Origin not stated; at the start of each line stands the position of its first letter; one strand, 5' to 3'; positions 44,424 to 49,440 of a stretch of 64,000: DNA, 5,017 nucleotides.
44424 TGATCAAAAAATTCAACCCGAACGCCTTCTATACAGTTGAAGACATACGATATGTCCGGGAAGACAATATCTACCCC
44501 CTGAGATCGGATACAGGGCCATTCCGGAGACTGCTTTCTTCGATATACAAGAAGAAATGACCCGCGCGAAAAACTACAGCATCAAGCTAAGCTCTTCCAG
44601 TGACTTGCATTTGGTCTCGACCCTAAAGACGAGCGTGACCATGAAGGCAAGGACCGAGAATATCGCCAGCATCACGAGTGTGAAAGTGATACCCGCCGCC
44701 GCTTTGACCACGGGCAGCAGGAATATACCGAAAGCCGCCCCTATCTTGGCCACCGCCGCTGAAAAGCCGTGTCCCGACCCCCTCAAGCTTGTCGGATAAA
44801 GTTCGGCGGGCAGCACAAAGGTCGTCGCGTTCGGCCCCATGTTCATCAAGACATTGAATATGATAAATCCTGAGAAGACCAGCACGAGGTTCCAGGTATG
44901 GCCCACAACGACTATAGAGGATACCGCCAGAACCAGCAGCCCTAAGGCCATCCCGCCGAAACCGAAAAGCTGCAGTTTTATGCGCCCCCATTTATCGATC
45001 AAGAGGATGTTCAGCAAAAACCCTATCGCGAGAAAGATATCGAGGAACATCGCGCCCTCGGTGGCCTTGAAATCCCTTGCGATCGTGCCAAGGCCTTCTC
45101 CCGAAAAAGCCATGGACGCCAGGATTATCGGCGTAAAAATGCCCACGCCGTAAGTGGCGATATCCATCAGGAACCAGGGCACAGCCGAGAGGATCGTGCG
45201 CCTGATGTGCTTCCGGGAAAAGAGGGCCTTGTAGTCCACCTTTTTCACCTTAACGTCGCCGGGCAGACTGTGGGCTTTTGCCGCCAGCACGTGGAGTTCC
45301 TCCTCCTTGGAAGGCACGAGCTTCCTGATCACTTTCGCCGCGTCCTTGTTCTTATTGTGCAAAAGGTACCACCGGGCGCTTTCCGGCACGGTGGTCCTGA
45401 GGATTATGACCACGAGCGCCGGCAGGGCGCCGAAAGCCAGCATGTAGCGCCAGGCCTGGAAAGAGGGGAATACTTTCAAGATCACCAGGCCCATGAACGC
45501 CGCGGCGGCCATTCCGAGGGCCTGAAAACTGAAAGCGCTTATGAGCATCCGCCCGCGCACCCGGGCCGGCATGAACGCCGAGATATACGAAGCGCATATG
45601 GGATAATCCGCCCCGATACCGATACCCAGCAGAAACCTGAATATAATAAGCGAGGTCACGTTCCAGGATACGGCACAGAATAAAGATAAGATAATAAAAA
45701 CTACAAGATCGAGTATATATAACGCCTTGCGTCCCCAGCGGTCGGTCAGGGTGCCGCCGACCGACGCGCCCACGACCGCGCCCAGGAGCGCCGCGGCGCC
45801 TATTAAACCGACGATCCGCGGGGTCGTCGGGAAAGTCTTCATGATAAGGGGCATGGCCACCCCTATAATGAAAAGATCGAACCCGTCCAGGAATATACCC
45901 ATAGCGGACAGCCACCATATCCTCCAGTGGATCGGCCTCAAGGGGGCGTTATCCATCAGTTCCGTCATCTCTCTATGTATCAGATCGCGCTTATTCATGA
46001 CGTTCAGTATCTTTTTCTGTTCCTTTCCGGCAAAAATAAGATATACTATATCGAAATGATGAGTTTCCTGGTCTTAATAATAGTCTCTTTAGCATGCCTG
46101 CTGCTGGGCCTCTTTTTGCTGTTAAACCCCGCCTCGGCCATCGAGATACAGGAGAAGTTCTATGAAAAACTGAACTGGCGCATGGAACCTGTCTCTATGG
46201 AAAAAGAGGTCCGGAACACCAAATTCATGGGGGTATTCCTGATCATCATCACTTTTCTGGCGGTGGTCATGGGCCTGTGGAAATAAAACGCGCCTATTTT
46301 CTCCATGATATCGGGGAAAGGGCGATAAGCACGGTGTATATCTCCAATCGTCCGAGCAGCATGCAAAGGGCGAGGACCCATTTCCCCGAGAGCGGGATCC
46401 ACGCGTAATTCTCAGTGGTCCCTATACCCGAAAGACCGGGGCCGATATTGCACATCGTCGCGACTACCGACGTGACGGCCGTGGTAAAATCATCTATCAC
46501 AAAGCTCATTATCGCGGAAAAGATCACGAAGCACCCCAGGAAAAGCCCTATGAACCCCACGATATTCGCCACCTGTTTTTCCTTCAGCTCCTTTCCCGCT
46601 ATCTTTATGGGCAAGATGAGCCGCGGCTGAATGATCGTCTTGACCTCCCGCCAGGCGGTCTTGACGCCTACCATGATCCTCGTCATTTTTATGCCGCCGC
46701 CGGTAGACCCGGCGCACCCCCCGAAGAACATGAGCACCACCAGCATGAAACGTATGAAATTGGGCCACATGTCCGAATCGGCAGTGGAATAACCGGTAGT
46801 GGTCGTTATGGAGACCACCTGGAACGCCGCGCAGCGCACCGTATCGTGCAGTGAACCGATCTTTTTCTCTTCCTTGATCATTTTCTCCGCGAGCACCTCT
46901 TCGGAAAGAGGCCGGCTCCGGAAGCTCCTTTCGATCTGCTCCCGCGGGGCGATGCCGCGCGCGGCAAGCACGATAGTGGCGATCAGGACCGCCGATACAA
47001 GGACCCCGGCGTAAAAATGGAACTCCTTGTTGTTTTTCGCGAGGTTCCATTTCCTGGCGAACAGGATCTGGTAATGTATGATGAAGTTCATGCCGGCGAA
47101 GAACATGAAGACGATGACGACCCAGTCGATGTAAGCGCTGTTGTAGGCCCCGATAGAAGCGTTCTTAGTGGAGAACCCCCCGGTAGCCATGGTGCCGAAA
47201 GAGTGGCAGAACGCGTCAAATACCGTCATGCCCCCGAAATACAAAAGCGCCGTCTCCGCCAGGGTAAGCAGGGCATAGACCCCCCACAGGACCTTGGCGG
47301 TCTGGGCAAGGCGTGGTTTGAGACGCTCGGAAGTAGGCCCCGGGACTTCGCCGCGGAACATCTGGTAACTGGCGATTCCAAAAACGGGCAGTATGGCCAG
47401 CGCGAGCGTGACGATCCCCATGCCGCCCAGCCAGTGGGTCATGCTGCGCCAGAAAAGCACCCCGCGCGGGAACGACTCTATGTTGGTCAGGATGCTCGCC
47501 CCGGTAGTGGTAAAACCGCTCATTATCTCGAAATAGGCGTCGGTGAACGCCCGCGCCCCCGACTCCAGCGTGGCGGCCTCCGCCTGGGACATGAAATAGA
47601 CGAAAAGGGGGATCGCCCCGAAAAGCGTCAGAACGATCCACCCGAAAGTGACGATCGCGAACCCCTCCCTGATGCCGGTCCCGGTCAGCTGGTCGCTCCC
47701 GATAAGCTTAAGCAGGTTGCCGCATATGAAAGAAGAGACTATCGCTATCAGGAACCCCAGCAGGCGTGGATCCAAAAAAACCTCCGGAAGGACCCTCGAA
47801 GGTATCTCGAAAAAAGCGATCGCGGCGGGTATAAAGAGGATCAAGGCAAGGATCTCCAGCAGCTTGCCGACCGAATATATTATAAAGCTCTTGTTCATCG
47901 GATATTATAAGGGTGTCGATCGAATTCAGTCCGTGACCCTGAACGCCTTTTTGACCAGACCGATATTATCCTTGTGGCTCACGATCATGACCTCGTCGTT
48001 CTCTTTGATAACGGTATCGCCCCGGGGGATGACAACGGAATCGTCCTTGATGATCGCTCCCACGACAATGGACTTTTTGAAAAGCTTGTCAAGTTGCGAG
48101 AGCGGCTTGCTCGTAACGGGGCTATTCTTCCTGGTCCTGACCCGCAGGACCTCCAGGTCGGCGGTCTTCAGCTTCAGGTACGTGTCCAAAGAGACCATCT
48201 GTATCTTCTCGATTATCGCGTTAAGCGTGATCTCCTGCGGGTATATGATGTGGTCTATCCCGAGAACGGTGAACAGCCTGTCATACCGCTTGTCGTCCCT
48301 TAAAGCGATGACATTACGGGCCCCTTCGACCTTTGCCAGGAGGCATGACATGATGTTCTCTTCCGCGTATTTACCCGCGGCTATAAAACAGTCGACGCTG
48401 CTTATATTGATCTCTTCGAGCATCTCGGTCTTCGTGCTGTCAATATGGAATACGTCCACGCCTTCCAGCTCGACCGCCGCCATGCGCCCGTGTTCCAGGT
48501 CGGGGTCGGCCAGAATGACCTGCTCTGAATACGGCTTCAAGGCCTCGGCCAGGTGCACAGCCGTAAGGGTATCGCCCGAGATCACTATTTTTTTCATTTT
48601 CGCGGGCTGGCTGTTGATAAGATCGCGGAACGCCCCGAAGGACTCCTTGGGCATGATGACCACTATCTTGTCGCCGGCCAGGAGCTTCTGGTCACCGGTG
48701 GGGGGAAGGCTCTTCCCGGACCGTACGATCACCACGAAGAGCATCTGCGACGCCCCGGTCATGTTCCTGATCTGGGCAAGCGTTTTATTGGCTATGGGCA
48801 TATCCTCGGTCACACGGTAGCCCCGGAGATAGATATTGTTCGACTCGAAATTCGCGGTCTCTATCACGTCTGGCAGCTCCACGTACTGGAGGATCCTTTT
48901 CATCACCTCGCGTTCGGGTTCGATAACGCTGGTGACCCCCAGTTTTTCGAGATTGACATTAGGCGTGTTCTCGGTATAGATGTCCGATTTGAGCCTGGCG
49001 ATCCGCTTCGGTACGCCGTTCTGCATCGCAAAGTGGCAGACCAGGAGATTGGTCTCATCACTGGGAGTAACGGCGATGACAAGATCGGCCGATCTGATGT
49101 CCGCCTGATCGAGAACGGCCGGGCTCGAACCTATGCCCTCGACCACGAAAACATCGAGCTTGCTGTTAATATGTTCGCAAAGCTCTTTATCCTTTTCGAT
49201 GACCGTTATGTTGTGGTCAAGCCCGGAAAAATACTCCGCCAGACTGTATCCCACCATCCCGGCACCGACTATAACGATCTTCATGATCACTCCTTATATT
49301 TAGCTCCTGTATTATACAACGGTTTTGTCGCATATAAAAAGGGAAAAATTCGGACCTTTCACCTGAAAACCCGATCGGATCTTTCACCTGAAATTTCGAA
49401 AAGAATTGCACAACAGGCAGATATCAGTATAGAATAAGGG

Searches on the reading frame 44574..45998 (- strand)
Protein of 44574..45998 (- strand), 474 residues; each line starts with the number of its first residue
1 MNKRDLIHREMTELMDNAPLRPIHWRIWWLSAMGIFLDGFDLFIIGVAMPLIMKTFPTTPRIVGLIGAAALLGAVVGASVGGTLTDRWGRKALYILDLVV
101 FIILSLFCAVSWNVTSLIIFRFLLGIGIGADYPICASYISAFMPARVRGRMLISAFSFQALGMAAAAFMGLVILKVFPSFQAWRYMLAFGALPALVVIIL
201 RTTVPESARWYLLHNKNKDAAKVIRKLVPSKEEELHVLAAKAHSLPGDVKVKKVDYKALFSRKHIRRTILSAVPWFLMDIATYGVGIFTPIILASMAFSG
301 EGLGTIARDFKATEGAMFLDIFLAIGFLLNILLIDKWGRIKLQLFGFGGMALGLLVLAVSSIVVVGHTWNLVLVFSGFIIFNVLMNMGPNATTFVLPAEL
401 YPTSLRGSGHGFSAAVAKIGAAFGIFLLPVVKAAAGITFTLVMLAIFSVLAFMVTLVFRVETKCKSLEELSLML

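Call 52: search_protein_families(library=pfam, proteins=[window:44574-45998:-], max_evalue=0.00001)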
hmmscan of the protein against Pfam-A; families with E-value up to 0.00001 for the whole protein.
window:44574-45998:- (474 aa): 2 families
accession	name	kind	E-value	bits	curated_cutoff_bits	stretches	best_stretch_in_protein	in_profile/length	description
PF00083.30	Sugar_tr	-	1.5e-58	199.3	22.3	1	32-473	6-451/452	Sugar (and other) transporter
PF07690.21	MFS_1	-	7.4e-36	124.2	33.4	1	33-424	3-346/347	Major Facilitator Superfamily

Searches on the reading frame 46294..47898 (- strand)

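Call 52: search_protein_families(library=pfam, proteins=[window:46294-47898:-], max_evalue=0.00001)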
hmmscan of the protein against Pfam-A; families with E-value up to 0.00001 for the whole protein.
window:46294-47898:- (534 aa): 1 family
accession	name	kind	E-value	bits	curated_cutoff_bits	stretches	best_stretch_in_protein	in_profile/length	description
PF02386.22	TrkH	-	7.6e-67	226.3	27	1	49-528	5-491/502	Cation transport protein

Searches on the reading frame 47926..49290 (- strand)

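Call 52: search_protein_families(library=pfam, proteins=[window:47926-49290:-], max_evalue=0.00001)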
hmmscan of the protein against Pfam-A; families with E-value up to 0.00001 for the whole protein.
window:47926-49290:- (454 aa): 4 families
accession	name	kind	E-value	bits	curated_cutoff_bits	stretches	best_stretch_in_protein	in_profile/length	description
PF02254.24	TrkA_N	-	1.4e-42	145.1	23.8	2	5-125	1-116/116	TrkA-N domain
PF02080.26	TrkA_C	-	4.8e-21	74.9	27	2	157-225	3-70/71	TrkA-C domain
PF13241.12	NAD_binding_7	-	1.5e-07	32.3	22.1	0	4-95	9-89/104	Putative NAD(P)-binding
PF00070.33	Pyr_redox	-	2.8e-07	31.4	22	0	4-41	1-38/82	Pyridine nucleotide-disulphide oxidoreductase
